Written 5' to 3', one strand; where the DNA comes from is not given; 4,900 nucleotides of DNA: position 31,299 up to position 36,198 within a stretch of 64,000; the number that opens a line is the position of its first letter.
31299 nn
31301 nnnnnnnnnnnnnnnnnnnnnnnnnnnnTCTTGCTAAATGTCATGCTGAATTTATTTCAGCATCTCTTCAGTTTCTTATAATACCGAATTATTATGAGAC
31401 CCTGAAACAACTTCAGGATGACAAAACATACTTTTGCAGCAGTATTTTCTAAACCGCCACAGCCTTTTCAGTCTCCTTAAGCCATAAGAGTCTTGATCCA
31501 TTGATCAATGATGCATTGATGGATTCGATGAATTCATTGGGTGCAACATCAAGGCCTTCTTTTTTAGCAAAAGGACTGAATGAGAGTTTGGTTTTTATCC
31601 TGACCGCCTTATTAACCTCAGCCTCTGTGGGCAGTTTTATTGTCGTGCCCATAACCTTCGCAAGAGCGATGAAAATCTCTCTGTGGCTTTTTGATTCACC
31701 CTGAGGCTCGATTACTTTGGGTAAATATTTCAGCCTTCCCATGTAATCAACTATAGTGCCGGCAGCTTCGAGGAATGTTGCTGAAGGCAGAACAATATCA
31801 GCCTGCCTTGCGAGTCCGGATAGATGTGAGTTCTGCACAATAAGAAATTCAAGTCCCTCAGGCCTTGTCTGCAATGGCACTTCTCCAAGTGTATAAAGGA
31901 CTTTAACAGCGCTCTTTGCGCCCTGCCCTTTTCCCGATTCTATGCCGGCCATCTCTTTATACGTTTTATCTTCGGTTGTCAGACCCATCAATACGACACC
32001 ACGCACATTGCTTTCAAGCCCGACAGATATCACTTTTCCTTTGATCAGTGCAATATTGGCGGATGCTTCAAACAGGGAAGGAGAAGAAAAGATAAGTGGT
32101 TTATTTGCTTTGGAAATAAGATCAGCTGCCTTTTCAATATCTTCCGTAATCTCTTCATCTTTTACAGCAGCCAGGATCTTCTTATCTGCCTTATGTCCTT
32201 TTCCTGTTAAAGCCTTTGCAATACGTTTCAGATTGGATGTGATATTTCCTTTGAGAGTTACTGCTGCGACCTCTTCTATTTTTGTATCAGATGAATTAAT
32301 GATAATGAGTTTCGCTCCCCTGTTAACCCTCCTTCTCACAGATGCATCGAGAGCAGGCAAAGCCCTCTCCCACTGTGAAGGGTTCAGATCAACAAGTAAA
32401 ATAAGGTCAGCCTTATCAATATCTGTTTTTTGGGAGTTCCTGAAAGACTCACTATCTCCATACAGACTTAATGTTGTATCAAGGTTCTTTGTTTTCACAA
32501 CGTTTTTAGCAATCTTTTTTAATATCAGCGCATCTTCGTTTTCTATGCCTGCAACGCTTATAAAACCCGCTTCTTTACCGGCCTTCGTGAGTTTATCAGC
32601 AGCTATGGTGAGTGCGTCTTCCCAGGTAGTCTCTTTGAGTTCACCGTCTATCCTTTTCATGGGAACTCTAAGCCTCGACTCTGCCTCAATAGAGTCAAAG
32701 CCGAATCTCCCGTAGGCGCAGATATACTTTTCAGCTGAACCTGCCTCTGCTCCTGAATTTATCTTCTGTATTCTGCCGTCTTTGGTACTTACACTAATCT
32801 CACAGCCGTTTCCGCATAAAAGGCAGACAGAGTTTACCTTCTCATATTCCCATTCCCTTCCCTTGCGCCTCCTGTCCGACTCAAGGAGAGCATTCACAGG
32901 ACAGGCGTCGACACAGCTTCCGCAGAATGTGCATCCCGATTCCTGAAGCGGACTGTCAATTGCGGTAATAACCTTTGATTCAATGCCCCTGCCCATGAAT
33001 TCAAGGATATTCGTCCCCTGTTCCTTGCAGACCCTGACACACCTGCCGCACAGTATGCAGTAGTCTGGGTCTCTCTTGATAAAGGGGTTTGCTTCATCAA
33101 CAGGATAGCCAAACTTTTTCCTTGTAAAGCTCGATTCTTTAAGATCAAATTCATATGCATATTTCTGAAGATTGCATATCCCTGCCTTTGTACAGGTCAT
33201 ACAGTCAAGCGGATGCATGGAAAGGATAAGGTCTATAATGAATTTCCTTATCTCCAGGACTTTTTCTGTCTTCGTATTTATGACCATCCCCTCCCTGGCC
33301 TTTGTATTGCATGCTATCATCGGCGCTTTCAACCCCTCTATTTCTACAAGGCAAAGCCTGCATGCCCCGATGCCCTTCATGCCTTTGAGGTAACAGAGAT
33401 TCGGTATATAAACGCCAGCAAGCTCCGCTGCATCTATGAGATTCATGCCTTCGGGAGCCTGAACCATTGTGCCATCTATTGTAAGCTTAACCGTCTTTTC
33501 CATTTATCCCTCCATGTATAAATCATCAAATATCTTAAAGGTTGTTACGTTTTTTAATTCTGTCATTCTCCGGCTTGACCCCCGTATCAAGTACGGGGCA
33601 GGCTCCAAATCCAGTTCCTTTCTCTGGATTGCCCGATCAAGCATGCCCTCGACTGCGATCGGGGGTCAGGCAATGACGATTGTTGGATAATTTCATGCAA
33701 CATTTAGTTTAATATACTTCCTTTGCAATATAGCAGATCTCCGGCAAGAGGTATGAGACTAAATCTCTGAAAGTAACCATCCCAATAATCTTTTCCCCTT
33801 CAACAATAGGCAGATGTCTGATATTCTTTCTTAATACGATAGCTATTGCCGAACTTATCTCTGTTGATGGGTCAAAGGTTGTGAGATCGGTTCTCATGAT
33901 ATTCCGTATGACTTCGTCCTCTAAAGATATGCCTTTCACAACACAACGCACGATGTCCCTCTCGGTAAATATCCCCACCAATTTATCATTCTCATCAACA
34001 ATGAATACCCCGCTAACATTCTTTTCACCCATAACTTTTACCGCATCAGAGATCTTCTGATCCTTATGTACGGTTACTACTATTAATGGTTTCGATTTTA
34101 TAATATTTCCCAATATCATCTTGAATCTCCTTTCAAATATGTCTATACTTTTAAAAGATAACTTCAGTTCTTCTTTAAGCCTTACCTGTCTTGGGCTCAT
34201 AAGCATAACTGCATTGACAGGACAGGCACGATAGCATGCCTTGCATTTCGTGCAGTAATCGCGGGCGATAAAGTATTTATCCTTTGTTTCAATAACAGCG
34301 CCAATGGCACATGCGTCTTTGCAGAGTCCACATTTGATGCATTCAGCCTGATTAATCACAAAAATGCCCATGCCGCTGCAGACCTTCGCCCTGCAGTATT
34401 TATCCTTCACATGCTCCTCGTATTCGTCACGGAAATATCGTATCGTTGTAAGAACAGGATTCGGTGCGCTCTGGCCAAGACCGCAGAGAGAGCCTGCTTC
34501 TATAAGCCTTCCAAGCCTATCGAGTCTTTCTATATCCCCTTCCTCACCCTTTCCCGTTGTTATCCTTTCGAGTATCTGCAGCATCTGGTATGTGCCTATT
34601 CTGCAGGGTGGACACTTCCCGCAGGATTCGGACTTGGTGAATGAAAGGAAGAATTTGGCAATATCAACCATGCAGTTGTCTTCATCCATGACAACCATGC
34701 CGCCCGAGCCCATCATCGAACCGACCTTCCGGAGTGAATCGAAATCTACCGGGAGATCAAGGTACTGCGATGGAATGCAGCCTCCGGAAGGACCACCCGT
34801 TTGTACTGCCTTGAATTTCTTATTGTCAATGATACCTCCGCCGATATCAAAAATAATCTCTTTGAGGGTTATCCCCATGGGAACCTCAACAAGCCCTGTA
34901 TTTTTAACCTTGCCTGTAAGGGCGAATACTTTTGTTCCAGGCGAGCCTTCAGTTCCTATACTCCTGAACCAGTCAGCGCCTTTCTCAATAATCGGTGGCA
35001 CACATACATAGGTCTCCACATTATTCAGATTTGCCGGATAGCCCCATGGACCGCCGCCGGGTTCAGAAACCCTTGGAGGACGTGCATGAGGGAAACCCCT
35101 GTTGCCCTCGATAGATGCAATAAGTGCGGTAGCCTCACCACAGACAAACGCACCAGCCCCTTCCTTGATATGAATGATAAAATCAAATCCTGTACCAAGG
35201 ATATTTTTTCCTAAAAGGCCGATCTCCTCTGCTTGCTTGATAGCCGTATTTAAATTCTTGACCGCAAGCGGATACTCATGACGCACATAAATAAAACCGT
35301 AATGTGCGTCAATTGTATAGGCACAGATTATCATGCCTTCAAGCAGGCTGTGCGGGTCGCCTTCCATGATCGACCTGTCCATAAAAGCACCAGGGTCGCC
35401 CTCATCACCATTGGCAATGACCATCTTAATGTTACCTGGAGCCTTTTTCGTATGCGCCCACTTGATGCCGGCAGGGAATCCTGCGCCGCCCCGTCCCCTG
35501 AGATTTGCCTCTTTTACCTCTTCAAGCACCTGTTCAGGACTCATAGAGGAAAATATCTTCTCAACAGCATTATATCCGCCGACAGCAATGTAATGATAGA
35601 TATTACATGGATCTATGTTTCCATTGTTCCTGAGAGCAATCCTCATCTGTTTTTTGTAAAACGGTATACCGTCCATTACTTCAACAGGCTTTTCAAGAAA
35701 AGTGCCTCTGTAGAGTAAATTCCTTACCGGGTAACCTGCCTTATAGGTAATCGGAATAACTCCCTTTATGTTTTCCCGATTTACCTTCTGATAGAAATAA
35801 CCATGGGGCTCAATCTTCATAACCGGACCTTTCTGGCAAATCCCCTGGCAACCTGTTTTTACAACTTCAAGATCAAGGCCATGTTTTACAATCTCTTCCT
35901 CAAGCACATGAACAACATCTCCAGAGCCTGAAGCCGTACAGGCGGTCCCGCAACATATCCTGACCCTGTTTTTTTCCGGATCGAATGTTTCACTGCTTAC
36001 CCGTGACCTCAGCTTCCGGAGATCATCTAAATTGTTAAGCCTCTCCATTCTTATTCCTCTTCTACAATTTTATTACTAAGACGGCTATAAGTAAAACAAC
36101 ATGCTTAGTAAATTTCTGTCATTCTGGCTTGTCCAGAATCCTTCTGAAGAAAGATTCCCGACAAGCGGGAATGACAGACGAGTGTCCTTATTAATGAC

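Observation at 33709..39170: Tandemly duplicated NuoF/HydB-like flavoproteins, each fused to a C-terminal CBS-domain pair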

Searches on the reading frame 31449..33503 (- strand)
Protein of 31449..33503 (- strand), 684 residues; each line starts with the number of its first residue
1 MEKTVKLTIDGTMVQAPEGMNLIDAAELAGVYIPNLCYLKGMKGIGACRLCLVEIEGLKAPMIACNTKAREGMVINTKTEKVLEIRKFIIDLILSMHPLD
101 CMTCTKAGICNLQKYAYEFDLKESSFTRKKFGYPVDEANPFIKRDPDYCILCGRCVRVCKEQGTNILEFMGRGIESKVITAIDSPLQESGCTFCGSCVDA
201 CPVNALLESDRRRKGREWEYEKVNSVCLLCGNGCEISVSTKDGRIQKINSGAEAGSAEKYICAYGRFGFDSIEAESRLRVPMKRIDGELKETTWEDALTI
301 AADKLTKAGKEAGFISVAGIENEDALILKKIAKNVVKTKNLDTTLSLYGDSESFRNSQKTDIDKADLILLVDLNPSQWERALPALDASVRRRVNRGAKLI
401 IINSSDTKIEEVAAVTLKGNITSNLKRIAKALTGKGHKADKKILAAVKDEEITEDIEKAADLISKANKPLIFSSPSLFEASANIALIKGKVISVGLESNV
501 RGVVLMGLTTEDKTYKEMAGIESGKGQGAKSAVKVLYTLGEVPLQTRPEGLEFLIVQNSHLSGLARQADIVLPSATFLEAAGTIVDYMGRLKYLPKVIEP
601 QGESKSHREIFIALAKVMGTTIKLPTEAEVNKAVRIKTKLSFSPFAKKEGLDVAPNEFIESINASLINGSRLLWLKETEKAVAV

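Call 7: search_protein_families(library=pfam, proteins=[window:31449-33503:-], max_evalue=0.001)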
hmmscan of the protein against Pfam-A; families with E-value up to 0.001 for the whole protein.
window:31449-33503:- (684 aa): 11 families
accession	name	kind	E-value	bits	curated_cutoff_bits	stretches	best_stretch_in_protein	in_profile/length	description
PF00384.28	Molybdopterin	-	1.5e-33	116.8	24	1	277-617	1-353/353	Molybdopterin oxidoreductase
PF13510.11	Fer2_4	-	1.1e-18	67.4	22.8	1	3-79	2-81/82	2Fe-2S iron-sulfur cluster binding domain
PF10588.14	NADH-G_4Fe-4S_3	-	4.3e-14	52.2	27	1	86-124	1-39/40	NADH-ubiquinone oxidoreductase-G iron-sulfur binding region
PF12838.12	Fer4_7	-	3.4e-11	43.8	27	2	149-205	2-52/52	4Fe-4S dicluster domain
PF00037.32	Fer4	-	3.9e-09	36.4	21.1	2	189-206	6-23/24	4Fe-4S binding domain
PF22117.2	Fer4_Nqo3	-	2.2e-08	34.6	27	1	140-206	2-66/67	NADH-quinone oxidoreductase subunit 3, ferredoxin-like domain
PF04879.21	Molybdop_Fe4S4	-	3e-08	33.9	22.7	1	222-272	3-53/55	Molybdopterin oxidoreductase Fe4S4 domain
PF13237.11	Fer4_10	-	2.7e-07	30.9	25.5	1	142-164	2-26/53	4Fe-4S dicluster domain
PF14697.11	Fer4_21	-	4.1e-07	30.5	35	1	145-205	4-56/59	4Fe-4S dicluster domain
PF13187.11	Fer4_9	-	3.7e-06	27.3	27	1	148-205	1-51/52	4Fe-4S dicluster domain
PF12837.12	Fer4_6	-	6.1e-06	26.4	25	1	141-162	1-22/24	4Fe-4S binding domain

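Call 15: search_protein_families(library=ncbifam, proteins=[window:31449-33503:-], max_evalue=0.00001)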
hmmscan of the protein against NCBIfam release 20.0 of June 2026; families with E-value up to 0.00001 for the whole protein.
window:31449-33503:- (684 aa): 22 families
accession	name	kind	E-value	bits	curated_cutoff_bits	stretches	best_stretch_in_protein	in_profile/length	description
TIGR01973.1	NuoG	equivalog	2.1e-105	353.8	470.05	1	7-611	1-603/606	NADH-quinone oxidoreductase subunit NuoG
NF005895.0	PRK07860.1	equivalog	6e-76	256.1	802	2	2-344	15-359/811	NADH-quinone oxidoreductase subunit G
NF040763.1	FeFe_hydrog_A6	exception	6.7e-64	216.2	765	1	5-214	1-213/571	NADH-dependent [FeFe] hydrogenase, group A6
NF005745.0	PRK07569.1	equivalog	9.1e-55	185.6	333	1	5-211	4-212/238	bidirectional hydrogenase complex protein HoxU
NF006305.0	PRK08493.1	equivalog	1.5e-53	182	591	1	5-291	2-309/819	NADH-quinone oxidoreductase subunit G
TIGR01591.1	Fdh-alpha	equivalog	1.9e-44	151.8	666.25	2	226-418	2-206/672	formate dehydrogenase subunit alpha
NF040762.1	Hydr_FeFe_Clost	exception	9.8e-40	136.7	900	1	6-210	2-208/572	ferredoxin hydrogenase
NF009454.0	PRK12814.1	equivalog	8.2e-25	87.2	916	1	3-103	2-102/657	putative NADPH-dependent glutamate synthase small subunit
NF047855.1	AssmNtatRedNasC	equivalog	1.4e-22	79.8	1100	2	206-419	4-232/708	assimilatory nitrate reductase catalytic subunit NasC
NF012032.0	PRK15488.1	equivalog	2.5e-19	68.8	694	1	198-318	21-143/759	thiosulfate reductase PhsA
TIGR02166.1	dmsA_ynfE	subfamily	1.9e-16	59.3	777.7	1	216-314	39-145/794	DMSO/selenate family reductase complex A subunit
TIGR02512.1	FeFe_hydrog_A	subfamily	1.7e-13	50.2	405.95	1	142-214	2-75/375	[FeFe] hydrogenase, group A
NF010055.0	PRK13532.1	equivalog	5.1e-13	48.1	904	1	211-325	33-152/830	nitrate reductase catalytic subunit NapA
TIGR01706.1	NAPA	equivalog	1.5e-12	46.7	930.55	1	217-322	39-149/830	periplasmic nitrate reductase subunit alpha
NF041783.2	mnquin_red_QrcB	equivalog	4.2e-12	45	440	1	219-321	49-152/695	menaquinone reductase molybdopterin-binding-like subunit QrcB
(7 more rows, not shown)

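Call 42: search_solved_structures(query=window:31449-33503:-, max_evalue=1e-10)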
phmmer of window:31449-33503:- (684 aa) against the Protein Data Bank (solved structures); distinct sequences matched with E-value up to 1e-10: 75 (the best 60 are shown).
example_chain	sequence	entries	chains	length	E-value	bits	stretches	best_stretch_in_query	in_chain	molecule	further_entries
6tg9_A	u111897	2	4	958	2.8e-68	234.1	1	5-403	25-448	Formate dehydrogenase subunit alpha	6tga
9wxb_B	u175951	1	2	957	4.1e-68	233.5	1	5-404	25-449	Formate dehydrogenase alpha subunit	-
9bov_A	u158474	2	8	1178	2.4e-67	231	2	99-624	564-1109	Molybdopterin oxidoreductase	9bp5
7t2r_A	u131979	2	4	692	3.7e-66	227.1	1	3-343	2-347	NiFe hydrogenase subunit A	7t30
2fug_3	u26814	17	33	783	3.6e-62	213.9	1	63-636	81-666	NADH-quinone oxidoreductase chain 3 | NADH-QUINONE OXIDOREDUCTASE SUBUNIT 3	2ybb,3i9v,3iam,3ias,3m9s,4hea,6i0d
8rqz_C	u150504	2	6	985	5.9e-60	206.6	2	7-210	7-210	Probable oxidoreductase YjgC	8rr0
9gzq_A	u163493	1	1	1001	6.3e-60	206.5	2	7-210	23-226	Probable oxidoreductase YjgC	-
7v2c_M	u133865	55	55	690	2.2e-57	198.1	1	5-392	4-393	NADH-ubiquinone oxidoreductase 75 kDa subunit, mitochondrial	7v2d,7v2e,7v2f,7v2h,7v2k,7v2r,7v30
7vxu_M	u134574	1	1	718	2.4e-57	198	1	5-392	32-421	NADH-ubiquinone oxidoreductase 75 kDa subunit, mitochondrial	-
9f5x_C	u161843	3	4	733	2.5e-57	197.9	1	10-400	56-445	NADH:ubiquinone oxidoreductase 78 kDa subunit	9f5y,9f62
5gpn_Y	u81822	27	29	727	2.5e-57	197.9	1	5-392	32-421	NADH-ubiquinone oxidoreductase 75 kDa subunit | NADH-ubiquinone oxidoreductase 75 kDa subunit, mitochondrial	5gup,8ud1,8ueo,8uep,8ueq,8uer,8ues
8zo8_S1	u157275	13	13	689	2.5e-57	197.9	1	5-392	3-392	NADH-ubiquinone oxidoreductase 75 kDa subunit, mitochondrial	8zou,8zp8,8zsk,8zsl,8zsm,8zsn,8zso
6gcs_A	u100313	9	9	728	1.2e-56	195.7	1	5-630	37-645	75-KDA PROTEIN (NUAM) | Subunit NUAM of NADH:Ubiquinone Oxidoreductase (Complex I) | NADH-ubiquinone oxidoreductase 78 kDa subunit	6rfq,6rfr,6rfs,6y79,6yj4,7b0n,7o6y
8oh5_C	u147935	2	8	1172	1.3e-56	195.5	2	97-635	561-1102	Formate dehydrogenase-O, major subunit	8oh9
5o31_G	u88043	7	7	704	2.6e-56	194.5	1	5-392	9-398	NADH-ubiquinone oxidoreductase 75 kDa subunit, mitochondrial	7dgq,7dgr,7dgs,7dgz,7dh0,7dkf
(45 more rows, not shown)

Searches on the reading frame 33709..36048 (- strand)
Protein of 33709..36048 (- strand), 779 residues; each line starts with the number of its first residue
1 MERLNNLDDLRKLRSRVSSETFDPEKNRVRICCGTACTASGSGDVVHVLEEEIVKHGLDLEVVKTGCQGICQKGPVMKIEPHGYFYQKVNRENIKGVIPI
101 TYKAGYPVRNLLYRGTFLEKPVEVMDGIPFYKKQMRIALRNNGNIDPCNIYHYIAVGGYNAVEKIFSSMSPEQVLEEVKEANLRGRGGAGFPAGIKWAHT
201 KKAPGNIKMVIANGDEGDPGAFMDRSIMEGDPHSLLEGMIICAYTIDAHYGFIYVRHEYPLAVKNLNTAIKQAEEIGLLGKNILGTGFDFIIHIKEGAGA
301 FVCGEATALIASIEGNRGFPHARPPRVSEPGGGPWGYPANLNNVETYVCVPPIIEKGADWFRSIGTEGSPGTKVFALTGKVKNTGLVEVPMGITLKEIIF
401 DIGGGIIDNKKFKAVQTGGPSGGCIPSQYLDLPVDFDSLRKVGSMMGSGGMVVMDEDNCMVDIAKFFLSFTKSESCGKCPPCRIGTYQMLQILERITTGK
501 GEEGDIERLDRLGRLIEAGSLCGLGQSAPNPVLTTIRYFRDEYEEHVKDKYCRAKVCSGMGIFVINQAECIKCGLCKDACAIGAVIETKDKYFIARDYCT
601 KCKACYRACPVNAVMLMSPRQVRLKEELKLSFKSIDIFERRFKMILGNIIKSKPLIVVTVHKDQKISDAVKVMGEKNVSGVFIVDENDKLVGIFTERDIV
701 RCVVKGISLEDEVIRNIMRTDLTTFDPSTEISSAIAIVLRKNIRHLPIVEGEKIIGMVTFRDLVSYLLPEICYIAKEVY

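Call 7: search_protein_families(library=pfam, proteins=[window:33709-36048:-], max_evalue=0.001)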
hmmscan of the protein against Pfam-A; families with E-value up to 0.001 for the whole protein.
window:33709-36048:- (779 aa): 12 families
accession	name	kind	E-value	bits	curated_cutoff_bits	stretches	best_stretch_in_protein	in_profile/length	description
PF01512.22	Complex1_51K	-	2.4e-42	144.8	31.2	1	178-351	1-149/150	Nuo51 FMN-binding domain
PF10589.14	NADH_4Fe-4S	-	1e-33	115.5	23.5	1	462-546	1-85/85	NADH-ubiquinone oxidoreductase-F iron-sulfur binding region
PF00571.33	CBS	-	2.3e-25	89.1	24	2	657-703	9-55/57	CBS domain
PF14697.11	Fer4_21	-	5.6e-08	33.2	35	1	564-614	2-57/59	4Fe-4S dicluster domain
PF01257.25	2Fe-2S_thioredx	-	1.3e-07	32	24.8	1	25-98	64-141/145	Thioredoxin-like [2Fe-2S] ferredoxin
PF10531.15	SLBB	-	5.8e-06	26.5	27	1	374-423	1-53/55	SLBB domain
PF13187.11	Fer4_9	-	6e-06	26.6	27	1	569-613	1-51/52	4Fe-4S dicluster domain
PF12838.12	Fer4_7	-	8.1e-06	26.6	27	1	570-613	2-52/52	4Fe-4S dicluster domain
PF00037.32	Fer4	-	9.9e-06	25.6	21.1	1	595-614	4-23/24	4Fe-4S binding domain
PF13237.11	Fer4_10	-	0.00012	22.4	25.5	0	564-610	3-53/53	4Fe-4S dicluster domain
PF22461.2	SLBB_2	-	0.00022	21.7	27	1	374-419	2-48/79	SLBB domain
PF13484.11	Fer4_16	-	0.00057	21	30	0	599-623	2-25/66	4Fe-4S double cluster binding domain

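Call 15: search_protein_families(library=ncbifam, proteins=[window:33709-36048:-], max_evalue=0.00001)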
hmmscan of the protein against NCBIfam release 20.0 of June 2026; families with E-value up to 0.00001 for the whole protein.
window:33709-36048:- (779 aa): 37 families (the best 25 are shown)
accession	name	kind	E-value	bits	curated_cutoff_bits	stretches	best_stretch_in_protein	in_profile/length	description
TIGR01959.1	nuoF_fam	equivalog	2.8e-140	467.4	558.65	1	147-547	11-410/410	NADH-quinone oxidoreductase subunit NuoF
NF008436.0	PRK11278.1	equivalog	3.9e-115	385.3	749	1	142-560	19-439/448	NADH-quinone oxidoreductase subunit NuoF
NF010120.0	PRK13596.1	equivalog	4.3e-108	361.6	389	1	155-552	25-422/433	NADH-quinone oxidoreductase subunit NuoF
NF041552.1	TF_PrdR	equivalog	2.5e-16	59.1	795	1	657-768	16-126/577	sigma-54 dependent transcriptional regulator PrdR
TIGR01945.1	rnfC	subfamily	1.3e-12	47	245.95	1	164-274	114-222/435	RnfABCDGE type electron transport complex subunit C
TIGR04481.1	PR_assoc_PrdC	equivalog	4.3e-12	45.5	490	1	160-277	61-175/425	proline reductase-associated electron transfer protein PrdC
NF058577.1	FdxA_fam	equivalog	9.2e-12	45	65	1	564-613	4-52/52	4Fe-4S ferredoxin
NF003454.1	PRK05035.1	equivalog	1.1e-11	43.9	345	1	166-275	118-225/556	electron transport complex subunit RsxC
TIGR00393.1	kpsF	subfamily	1.4e-11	44.5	203.7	1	657-758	166-267/268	KpsF/GutQ family sugar-phosphate isomerase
TIGR01137.1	cysta_beta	equivalog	7.9e-11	41.3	510.25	1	657-767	348-456/457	cystathionine beta-synthase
TIGR01302.1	IMP_dehydrog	equivalog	1.9e-10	40.2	481.5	1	657-764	90-197/450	IMP dehydrogenase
NF011447.0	PRK14869.2-3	equivalog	1.8e-09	36.7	522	0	657-712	78-132/540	putative manganese-dependent inorganic diphosphatase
NF008141.0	PRK10892.1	equivalog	2.7e-09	36.7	505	1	639-764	199-323/328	arabinose-5-phosphate isomerase KdsD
TIGR01186.1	proV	subfamily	4.9e-09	35.8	326.6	1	647-767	242-357/363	betaine/proline/choline family ABC transporter ATP-binding protein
NF033683.1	di_4Fe-4S_YfhL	equivalog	8.2e-09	35.7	86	1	567-634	6-79/80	YfhL family 4Fe-4S dicluster ferredoxin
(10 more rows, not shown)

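Call 29: list_cluster_members(proteins=[P0001, window:33709-36048:-, P0121, P0044, window:36230-36823:-])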
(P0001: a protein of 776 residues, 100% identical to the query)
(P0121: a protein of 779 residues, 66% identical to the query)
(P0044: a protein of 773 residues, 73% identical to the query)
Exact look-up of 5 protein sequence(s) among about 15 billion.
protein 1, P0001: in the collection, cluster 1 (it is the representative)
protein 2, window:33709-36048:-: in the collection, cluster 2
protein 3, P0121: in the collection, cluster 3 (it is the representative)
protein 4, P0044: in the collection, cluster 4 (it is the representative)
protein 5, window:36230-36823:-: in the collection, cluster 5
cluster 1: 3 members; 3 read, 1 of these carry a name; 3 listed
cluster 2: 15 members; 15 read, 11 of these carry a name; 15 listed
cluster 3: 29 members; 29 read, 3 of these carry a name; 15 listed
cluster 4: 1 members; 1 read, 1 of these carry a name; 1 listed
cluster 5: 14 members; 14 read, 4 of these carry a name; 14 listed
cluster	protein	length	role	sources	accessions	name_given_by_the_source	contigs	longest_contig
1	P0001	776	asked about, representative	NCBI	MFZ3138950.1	MAG: NADH-ubiquinone oxidoreductase-F iron-sulfur binding region domain-containing ...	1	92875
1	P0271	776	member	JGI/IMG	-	-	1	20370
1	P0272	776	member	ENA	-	-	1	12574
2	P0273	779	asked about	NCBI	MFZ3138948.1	MAG: NADH-ubiquinone oxidoreductase-F iron-sulfur binding region domain-containing ...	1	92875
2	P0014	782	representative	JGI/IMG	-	NADH-quinone oxidoreductase subunit F/NADP-reducing hydrogenase subunit HndC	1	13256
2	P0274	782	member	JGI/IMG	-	NADH-quinone oxidoreductase subunit F/NADP-reducing hydrogenase subunit HndC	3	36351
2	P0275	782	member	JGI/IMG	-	NADH-quinone oxidoreductase subunit F/NADP-reducing hydrogenase subunit HndC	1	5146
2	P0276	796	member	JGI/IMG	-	NADH-quinone oxidoreductase subunit F/NADP-reducing hydrogenase subunit HndC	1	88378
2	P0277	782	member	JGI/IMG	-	NADH-quinone oxidoreductase subunit F/NADP-reducing hydrogenase subunit HndC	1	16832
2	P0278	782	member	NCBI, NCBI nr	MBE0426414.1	MAG: CBS domain-containing protein [Nitrospirae bacterium] | CBS domain-containing protein [Nitrospirota bacterium]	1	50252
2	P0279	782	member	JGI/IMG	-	NADH:ubiquinone oxidoreductase subunit F (NADH-binding)/CBS domain-containing ...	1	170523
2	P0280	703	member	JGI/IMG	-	NADH-quinone oxidoreductase subunit F/NADP-reducing hydrogenase subunit HndC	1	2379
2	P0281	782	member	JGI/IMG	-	NADH:ubiquinone oxidoreductase subunit F (NADH-binding)/CBS domain-containing ...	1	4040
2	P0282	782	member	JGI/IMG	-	NADH-quinone oxidoreductase subunit F/NADP-reducing hydrogenase subunit HndC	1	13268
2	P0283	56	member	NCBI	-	-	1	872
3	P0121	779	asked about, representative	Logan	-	-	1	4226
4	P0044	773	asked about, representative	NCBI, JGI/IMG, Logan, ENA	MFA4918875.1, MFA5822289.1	MAG: NADH-ubiquinone oxidoreductase-F iron-sulfur binding region domain-containing ...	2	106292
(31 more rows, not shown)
